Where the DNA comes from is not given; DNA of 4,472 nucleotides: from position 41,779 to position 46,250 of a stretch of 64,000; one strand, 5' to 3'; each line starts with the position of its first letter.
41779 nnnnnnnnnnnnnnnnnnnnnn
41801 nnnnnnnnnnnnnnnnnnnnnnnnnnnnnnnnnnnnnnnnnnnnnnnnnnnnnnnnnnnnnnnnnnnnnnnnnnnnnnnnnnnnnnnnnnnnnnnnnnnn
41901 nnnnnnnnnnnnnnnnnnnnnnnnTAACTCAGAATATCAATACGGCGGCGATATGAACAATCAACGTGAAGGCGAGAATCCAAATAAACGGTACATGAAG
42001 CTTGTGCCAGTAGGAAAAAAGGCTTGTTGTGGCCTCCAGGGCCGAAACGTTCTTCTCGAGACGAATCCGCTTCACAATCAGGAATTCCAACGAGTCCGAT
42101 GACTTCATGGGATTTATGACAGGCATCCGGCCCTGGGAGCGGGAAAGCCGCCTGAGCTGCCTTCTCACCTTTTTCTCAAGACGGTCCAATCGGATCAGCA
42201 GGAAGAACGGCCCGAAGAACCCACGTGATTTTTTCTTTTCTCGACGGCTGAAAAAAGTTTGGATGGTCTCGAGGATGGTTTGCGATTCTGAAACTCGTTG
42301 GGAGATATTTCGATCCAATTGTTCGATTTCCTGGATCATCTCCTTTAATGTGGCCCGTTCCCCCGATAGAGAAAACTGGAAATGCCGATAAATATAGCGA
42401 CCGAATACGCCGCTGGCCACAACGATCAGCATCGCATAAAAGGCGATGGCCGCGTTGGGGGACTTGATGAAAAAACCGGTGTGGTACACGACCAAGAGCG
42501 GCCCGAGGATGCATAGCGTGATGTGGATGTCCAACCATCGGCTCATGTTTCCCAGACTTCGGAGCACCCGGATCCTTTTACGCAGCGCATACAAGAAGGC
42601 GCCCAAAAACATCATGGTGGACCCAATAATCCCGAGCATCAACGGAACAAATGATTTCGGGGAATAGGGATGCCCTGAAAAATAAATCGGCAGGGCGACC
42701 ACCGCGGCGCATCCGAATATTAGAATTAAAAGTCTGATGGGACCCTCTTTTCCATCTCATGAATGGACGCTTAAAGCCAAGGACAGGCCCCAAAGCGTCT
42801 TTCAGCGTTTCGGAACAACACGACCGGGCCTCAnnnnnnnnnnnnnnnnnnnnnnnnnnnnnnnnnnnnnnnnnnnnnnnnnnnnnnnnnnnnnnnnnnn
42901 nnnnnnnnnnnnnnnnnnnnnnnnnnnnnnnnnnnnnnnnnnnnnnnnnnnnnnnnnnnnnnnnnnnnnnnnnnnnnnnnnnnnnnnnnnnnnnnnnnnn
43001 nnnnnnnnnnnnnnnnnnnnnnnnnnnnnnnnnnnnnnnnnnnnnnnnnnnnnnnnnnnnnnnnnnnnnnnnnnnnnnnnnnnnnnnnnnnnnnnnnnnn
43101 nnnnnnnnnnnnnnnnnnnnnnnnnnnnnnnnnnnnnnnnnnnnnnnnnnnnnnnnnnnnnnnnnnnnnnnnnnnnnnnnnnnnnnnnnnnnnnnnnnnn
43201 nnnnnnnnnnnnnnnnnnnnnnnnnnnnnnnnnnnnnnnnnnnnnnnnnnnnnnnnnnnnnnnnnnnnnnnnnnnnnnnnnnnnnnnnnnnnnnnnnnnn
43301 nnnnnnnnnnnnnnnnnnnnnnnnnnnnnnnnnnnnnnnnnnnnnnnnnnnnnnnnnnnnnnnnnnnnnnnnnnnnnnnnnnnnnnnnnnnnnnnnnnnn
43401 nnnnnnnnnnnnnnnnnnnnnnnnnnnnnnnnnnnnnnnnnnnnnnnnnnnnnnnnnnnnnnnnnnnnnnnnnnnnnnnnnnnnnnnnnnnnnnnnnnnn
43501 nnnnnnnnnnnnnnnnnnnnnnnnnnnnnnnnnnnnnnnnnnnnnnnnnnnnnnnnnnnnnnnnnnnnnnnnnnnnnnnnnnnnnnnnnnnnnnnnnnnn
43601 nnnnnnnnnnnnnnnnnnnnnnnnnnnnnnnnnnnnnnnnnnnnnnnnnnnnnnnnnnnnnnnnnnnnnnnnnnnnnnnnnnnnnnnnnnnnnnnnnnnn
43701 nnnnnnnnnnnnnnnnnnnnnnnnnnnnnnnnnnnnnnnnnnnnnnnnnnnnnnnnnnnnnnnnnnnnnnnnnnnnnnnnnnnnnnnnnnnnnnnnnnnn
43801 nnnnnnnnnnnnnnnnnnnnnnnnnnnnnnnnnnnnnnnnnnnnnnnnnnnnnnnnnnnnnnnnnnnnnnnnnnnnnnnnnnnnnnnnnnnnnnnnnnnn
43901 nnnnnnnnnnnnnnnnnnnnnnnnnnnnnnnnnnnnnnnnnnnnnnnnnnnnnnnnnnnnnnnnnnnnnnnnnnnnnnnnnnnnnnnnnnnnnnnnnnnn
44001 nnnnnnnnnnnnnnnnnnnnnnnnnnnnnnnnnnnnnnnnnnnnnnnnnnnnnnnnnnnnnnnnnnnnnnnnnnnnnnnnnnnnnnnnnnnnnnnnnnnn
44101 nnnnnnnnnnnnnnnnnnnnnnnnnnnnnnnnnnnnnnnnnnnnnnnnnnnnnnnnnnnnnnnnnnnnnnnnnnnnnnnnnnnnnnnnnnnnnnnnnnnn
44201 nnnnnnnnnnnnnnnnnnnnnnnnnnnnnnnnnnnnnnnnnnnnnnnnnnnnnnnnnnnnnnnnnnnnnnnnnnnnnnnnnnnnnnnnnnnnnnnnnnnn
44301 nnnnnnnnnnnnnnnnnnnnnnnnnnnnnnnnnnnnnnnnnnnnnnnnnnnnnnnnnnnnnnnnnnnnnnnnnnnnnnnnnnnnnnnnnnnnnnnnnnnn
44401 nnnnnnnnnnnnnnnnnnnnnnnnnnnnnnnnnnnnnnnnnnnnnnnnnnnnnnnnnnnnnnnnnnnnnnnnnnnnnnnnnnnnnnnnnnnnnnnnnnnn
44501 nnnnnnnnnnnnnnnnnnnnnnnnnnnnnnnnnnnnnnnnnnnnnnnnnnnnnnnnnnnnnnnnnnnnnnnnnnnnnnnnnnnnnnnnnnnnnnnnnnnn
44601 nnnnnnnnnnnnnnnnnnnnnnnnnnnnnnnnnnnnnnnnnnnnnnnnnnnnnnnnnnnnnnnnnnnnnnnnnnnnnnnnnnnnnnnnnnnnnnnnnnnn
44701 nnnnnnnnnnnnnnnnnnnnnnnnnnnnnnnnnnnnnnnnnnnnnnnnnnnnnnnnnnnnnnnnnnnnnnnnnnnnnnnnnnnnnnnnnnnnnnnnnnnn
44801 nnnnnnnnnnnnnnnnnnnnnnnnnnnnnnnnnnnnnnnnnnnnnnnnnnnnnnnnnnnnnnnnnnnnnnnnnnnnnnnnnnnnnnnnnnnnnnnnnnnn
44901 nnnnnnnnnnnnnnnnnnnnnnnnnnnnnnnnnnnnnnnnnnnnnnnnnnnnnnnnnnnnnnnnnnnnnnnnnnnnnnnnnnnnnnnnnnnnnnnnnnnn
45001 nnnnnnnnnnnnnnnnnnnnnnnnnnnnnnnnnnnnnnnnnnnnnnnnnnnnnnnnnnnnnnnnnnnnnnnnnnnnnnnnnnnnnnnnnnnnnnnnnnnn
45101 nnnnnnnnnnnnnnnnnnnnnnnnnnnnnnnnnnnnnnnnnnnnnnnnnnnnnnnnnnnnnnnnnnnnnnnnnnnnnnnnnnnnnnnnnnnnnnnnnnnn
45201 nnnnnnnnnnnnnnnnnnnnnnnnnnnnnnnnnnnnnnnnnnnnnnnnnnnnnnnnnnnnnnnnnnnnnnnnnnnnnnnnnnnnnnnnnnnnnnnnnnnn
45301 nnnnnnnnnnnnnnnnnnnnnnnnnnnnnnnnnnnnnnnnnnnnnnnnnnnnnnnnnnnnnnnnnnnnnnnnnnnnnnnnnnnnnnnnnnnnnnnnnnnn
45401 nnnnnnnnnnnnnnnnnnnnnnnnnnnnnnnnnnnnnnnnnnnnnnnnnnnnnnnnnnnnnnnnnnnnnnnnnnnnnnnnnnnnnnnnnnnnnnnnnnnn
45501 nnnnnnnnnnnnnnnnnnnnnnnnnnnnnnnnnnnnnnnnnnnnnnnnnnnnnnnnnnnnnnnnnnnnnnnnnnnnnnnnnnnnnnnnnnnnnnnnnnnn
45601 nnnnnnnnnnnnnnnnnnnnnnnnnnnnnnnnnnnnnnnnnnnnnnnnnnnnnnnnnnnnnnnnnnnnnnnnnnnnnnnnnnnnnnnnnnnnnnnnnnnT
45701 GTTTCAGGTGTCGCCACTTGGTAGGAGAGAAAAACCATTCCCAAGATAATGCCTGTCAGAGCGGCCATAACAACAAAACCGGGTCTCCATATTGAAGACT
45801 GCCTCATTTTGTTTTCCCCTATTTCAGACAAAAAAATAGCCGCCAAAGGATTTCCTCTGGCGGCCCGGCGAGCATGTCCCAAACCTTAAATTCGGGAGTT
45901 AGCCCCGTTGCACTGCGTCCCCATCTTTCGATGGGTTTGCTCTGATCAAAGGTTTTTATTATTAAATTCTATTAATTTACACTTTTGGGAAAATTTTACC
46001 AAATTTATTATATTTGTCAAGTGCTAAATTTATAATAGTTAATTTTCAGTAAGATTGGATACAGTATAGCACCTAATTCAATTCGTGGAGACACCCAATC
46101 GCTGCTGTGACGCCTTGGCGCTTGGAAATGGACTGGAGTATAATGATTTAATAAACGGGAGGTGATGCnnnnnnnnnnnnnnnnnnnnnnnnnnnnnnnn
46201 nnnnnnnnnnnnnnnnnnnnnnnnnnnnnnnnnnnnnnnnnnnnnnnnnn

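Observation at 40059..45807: Four-gene porin-cytochrome conduit (PCC3-like) for extracellular electron transfer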

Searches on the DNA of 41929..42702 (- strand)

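Call 55: search_rna_families(sources=[L002, L005, L006, L010, L014, L015, L016, L018, L019], threshold=gathering, show_alignments=6)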
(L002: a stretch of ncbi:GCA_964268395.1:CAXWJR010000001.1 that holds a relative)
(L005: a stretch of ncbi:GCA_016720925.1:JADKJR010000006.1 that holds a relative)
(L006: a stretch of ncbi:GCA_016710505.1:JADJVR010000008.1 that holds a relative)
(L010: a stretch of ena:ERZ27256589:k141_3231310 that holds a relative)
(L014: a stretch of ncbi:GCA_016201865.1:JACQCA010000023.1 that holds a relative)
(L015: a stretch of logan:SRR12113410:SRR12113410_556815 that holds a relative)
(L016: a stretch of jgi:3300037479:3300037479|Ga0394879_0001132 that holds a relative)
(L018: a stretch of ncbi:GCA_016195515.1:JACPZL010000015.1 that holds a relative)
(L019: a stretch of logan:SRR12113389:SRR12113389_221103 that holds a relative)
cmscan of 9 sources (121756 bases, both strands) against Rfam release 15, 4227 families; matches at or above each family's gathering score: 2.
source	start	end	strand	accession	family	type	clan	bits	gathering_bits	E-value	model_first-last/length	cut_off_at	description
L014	5688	5776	+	RF01051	c-di-GMP-I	Cis-reg; riboswitch;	CL00126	61.1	35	3.2e-09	1-87/87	no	c-di-GMP-I riboswitch aptamer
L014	3925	4013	+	RF01051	c-di-GMP-I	Cis-reg; riboswitch;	CL00126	60.6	35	4.3e-09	1-87/87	no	c-di-GMP-I riboswitch aptamer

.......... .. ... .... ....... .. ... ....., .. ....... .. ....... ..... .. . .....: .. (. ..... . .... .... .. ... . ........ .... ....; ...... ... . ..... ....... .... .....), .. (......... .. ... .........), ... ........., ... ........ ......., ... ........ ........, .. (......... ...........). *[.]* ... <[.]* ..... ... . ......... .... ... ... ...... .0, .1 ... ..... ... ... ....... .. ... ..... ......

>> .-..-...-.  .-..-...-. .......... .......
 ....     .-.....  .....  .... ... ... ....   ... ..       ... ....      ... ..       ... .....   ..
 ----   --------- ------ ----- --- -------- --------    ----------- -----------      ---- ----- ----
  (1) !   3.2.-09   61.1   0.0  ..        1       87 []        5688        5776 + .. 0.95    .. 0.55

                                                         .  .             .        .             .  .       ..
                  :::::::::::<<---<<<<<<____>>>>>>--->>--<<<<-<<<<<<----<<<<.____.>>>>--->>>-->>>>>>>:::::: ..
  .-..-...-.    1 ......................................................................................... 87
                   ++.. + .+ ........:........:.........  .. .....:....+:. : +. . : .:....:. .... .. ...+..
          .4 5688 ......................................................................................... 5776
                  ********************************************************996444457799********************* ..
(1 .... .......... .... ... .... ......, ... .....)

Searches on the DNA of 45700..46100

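Call 43: search_rna_families(source=window, start=45700, end=46100, threshold=evalue, max_evalue=1, show_alignments=2)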
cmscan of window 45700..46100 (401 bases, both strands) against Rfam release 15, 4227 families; matches with E-value up to 1: 3.
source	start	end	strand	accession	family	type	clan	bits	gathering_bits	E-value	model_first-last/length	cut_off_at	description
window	45856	45951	-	RF01051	c-di-GMP-I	Cis-reg; riboswitch;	CL00126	59.3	35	3e-11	1-87/87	no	c-di-GMP-I riboswitch aptamer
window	45835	45867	-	RF04201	MIR7510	Gene; miRNA;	-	19.9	93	0.24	1-79/79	no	MIR7510 microRNA precursor family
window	45844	46039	-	RF01402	STnc150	Gene; sRNA;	-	14.2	60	0.86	1-267/267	no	STnc150 Hfq binding RNA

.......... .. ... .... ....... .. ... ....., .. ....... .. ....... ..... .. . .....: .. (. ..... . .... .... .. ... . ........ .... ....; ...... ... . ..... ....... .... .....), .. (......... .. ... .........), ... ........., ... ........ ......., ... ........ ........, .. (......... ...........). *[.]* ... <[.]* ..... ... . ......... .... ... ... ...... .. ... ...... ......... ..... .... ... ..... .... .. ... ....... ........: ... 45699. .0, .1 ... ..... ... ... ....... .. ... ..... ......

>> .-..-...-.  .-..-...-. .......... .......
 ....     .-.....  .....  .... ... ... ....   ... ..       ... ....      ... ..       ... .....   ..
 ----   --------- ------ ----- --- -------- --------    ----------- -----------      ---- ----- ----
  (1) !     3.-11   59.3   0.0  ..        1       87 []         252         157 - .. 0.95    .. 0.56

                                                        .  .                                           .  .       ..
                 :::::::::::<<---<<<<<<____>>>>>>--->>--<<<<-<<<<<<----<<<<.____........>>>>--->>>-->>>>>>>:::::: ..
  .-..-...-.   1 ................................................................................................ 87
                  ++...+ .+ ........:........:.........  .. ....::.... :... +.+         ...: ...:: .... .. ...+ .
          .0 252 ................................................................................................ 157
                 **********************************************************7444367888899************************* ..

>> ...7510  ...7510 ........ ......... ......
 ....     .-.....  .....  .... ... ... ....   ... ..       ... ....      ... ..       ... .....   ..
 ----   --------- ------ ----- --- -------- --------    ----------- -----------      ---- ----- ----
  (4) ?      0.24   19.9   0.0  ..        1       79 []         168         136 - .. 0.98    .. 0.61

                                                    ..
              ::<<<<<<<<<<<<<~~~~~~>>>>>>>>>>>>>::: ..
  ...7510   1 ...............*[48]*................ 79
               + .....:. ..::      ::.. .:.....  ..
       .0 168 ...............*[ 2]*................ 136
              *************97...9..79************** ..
